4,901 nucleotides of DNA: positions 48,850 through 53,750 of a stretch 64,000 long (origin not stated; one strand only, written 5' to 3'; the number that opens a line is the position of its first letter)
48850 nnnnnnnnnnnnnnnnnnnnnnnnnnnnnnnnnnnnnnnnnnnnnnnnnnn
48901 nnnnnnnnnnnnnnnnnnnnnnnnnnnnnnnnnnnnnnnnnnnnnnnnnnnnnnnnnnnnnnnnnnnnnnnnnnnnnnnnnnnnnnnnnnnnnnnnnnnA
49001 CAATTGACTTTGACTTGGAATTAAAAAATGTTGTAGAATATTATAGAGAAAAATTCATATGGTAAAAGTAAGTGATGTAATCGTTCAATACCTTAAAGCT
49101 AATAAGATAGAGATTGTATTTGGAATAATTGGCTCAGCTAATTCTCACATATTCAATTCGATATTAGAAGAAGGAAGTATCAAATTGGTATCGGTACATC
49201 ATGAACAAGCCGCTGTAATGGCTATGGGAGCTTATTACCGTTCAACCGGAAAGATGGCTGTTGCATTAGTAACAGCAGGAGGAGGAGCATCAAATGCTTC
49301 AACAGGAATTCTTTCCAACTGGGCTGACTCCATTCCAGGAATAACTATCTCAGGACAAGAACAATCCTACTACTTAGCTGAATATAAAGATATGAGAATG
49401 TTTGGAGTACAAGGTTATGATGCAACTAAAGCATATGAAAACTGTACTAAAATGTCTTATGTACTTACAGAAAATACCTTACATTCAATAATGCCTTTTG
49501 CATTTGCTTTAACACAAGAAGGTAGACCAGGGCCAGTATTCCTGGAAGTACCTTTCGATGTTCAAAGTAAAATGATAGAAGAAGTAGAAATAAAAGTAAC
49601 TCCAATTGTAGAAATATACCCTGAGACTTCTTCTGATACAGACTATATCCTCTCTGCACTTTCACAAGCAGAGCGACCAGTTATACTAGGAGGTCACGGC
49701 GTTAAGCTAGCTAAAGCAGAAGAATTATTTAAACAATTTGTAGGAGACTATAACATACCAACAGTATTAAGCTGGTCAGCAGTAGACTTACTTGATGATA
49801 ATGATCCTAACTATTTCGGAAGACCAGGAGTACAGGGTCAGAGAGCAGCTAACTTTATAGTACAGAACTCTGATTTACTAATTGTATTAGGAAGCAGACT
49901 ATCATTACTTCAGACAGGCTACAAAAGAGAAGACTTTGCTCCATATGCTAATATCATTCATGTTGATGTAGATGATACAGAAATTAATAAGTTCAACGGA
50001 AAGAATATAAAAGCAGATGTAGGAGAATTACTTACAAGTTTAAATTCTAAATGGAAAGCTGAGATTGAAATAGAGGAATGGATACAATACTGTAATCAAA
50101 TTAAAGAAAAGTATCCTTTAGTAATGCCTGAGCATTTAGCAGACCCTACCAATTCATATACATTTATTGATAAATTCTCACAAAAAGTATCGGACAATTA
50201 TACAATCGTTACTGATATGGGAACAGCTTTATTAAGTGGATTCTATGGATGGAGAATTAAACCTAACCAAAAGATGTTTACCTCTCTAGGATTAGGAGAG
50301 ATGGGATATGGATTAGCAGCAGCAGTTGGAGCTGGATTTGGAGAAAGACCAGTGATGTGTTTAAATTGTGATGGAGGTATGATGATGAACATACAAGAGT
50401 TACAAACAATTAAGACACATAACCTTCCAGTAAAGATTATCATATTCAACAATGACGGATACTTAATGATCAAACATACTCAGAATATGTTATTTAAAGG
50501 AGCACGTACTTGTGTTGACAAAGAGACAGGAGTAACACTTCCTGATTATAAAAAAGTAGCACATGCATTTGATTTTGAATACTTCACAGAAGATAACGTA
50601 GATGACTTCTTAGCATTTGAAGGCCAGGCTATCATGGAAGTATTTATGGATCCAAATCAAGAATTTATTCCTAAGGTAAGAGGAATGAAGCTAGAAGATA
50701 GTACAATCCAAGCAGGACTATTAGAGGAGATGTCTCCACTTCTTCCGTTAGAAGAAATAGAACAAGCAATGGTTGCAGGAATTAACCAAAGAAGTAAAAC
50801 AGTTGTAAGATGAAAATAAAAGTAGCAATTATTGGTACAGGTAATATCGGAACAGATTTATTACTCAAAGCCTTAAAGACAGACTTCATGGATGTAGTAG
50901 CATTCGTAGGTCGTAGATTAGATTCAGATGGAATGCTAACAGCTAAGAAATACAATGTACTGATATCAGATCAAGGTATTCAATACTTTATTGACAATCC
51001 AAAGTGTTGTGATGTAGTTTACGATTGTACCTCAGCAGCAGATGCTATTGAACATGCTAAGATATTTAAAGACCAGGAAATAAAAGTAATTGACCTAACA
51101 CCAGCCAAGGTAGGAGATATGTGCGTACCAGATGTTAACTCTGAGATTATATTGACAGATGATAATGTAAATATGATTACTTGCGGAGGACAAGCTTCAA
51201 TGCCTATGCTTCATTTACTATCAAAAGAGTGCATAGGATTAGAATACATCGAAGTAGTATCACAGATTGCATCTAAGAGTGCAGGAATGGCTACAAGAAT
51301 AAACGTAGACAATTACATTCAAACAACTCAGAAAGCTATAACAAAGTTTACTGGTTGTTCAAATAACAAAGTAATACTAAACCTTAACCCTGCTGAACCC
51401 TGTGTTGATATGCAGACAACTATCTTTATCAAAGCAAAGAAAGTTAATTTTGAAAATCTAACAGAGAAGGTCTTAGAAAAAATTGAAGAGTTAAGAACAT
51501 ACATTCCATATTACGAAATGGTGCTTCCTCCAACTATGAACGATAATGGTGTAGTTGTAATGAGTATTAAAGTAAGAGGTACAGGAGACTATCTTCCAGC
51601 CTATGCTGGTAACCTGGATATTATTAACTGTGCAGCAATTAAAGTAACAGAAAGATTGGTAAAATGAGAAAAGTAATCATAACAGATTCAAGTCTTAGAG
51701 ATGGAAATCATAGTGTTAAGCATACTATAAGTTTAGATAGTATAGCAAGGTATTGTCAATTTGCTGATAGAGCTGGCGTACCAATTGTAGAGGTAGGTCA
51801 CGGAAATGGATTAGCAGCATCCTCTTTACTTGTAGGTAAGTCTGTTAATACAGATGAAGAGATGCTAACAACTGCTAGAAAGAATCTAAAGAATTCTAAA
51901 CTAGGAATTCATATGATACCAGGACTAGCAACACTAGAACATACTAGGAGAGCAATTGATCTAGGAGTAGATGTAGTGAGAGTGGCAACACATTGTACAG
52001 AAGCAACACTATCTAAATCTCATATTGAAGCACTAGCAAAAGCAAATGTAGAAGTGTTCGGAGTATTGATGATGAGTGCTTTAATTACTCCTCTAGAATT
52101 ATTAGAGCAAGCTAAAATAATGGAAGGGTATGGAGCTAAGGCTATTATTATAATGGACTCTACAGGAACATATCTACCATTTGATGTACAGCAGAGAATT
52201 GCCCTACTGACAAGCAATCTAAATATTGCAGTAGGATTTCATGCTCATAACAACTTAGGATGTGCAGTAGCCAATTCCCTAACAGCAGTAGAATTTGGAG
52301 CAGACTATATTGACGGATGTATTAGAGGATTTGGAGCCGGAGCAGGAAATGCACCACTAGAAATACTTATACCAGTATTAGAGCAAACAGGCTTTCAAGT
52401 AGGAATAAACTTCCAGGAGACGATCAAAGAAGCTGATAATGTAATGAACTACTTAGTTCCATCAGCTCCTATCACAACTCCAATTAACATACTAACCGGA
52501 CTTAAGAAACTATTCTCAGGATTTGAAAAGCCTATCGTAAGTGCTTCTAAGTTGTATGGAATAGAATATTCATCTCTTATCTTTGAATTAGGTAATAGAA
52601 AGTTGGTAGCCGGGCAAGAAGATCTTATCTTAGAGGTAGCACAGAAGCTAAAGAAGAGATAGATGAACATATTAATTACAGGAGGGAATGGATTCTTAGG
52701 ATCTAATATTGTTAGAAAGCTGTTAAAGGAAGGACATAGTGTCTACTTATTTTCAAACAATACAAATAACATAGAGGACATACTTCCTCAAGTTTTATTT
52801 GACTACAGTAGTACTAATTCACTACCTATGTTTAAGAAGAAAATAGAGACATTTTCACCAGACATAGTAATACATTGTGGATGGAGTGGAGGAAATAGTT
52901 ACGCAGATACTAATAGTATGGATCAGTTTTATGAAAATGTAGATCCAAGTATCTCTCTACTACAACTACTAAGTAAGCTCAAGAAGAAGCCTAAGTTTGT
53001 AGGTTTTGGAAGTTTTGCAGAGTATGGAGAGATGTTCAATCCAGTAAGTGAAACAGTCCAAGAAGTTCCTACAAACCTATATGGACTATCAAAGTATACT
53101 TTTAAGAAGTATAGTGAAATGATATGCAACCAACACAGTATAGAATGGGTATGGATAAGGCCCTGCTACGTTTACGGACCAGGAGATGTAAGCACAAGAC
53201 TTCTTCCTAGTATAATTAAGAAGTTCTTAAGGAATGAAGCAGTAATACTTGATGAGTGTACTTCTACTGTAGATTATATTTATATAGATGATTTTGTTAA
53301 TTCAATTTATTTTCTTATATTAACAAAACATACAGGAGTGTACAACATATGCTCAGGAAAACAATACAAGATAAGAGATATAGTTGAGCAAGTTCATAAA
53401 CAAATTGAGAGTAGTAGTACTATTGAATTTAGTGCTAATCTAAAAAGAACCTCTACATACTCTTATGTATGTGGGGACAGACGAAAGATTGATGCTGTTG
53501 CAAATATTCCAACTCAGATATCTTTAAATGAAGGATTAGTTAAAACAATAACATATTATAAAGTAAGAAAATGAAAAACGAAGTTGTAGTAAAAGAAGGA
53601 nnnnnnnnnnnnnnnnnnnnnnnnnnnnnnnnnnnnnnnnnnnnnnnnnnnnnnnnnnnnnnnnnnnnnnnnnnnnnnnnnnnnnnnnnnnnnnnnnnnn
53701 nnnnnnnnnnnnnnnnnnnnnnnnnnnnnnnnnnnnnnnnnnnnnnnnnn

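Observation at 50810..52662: MhpF/MhpE-type acylating aldehyde dehydrogenase + aldolase pair embedded in the sugar cluster next to the ThDP enzyme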

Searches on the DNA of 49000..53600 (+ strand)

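Call 6: search_dna_similar(query=window:49000-53600:+, collection=phages, mode=distant, max_rows=25)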
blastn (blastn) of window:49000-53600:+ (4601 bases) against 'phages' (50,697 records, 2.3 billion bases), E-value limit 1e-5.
Records with a match: 1; places in all: 1; records where one place covers at least 80% of the query: 0.
Best place of each record, by identity: 60-80% 1.
By first word of the organism name: Salmonella 1.
By host as written in the record: Homo sapiens 1.
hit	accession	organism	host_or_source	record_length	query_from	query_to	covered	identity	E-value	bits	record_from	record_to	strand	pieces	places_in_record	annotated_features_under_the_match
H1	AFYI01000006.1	Salmonella enterica subsp. enterica serovar Infantis str. ...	Homo sapiens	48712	3232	3355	3%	71.4%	5e-6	61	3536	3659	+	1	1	4-hydroxy-2-oxovalerate aldolase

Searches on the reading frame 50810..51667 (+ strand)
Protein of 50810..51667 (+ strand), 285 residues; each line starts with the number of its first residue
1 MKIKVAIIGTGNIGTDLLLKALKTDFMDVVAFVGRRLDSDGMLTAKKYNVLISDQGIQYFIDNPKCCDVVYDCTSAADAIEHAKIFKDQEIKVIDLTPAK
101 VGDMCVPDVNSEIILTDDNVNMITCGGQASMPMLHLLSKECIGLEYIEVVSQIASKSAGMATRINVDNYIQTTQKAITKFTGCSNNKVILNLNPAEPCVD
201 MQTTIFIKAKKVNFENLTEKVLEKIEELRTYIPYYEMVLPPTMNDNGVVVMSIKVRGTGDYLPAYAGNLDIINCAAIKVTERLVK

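Call 5: search_protein_families(library=pfam, proteins=[window:50810-51667:+], max_evalue=0.01)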
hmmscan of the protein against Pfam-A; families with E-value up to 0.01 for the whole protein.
window:50810-51667:+ (285 aa): 4 families
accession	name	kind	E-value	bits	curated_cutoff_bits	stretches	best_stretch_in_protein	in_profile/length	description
PF09290.16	AcetDehyd-dimer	-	2.2e-40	138.5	26.6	1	125-263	1-138/138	Prokaryotic acetaldehyde dehydrogenase, dimerisation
PF01118.30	Semialdhyde_dh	-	1.2e-07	32.6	26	1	4-111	1-115/121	Semialdehyde dehydrogenase, NAD binding domain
PF01113.26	DapB_N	-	0.0015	19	25.6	1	3-94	1-95/124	Dihydrodipicolinate reductase, N-terminus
PF03807.23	F420_oxidored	-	0.0044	18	21.6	0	4-50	1-46/94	NADP oxidoreductase coenzyme F420-dependent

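Call 19: search_solved_structures(query=window:50810-51667:+, show_alignments=2)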
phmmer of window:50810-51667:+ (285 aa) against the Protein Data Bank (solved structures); distinct sequences matched with E-value up to 0.001: 5.
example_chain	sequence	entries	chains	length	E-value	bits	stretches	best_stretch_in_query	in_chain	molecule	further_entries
7z3s_A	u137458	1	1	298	7.2e-73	248.4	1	2-285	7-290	Acetaldehyde dehydrogenase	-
4jn6_B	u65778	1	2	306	2.2e-58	201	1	2-285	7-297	Acetaldehyde dehydrogenase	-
1nvm_B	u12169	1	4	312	5.1e-57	196.5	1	2-284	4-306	acetaldehyde dehydrogenase (acylating)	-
4lrs_B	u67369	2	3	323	5.3e-57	196.4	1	4-283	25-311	Acetaldehyde dehydrogenase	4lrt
8ih7_B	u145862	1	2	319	3e-56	194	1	2-283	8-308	Acetaldehyde dehydrogenase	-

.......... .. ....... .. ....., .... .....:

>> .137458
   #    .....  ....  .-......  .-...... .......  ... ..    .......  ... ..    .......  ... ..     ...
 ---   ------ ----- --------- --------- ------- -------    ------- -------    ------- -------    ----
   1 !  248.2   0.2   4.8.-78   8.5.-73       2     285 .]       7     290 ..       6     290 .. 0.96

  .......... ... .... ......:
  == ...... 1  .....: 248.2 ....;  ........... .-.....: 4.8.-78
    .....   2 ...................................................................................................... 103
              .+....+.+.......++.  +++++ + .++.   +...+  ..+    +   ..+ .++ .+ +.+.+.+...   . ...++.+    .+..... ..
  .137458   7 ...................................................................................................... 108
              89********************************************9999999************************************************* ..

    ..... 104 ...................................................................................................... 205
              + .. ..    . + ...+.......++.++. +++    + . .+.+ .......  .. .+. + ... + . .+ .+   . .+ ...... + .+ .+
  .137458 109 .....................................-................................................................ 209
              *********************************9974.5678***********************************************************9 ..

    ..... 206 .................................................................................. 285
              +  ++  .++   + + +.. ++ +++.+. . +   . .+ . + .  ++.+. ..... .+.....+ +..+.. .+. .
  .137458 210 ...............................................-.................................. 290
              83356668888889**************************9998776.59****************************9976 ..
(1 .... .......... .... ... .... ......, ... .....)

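Call 39: search_protein_families(library=ncbifam, proteins=[window:50810-51667:+], max_evalue=0.00001)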
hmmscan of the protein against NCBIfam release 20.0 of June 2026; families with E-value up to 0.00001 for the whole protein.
window:50810-51667:+ (285 aa): 2 families
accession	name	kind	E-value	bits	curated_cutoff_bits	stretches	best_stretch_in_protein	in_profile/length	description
NF006157.0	PRK08300.1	subfamily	1.3e-99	333.4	166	1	2-284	5-292/303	acetaldehyde dehydrogenase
TIGR03215.1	ac_ald_DH_ac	equivalog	4.3e-96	321.6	282.25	1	2-283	1-279/285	acetaldehyde dehydrogenase (acetylating)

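Call 55: search_protein_families(library=phrogs, proteins=[window:50810-51667:+], max_evalue=0.00001)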
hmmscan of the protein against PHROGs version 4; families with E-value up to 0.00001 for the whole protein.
window:50810-51667:+ (285 aa): 0 families

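Call 58: search_dna_similar(query=window:50810-51667:+, collection=phages, mode=protein, max_rows=15)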
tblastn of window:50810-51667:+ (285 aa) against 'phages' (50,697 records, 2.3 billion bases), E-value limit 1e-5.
Records with a match: 1; places in all: 1; records where one place covers at least 80% of the query: 1.
Best place of each record, by identity: <60% 1.
By first word of the organism name: Salmonella 1.
By host as written in the record: Homo sapiens 1.
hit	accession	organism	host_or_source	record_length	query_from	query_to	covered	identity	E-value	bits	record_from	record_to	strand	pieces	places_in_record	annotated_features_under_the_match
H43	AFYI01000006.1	Salmonella enterica subsp. enterica serovar Infantis str. ...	Homo sapiens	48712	2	285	100%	40.6%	3e-55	197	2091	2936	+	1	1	acetaldehyde dehydrogenase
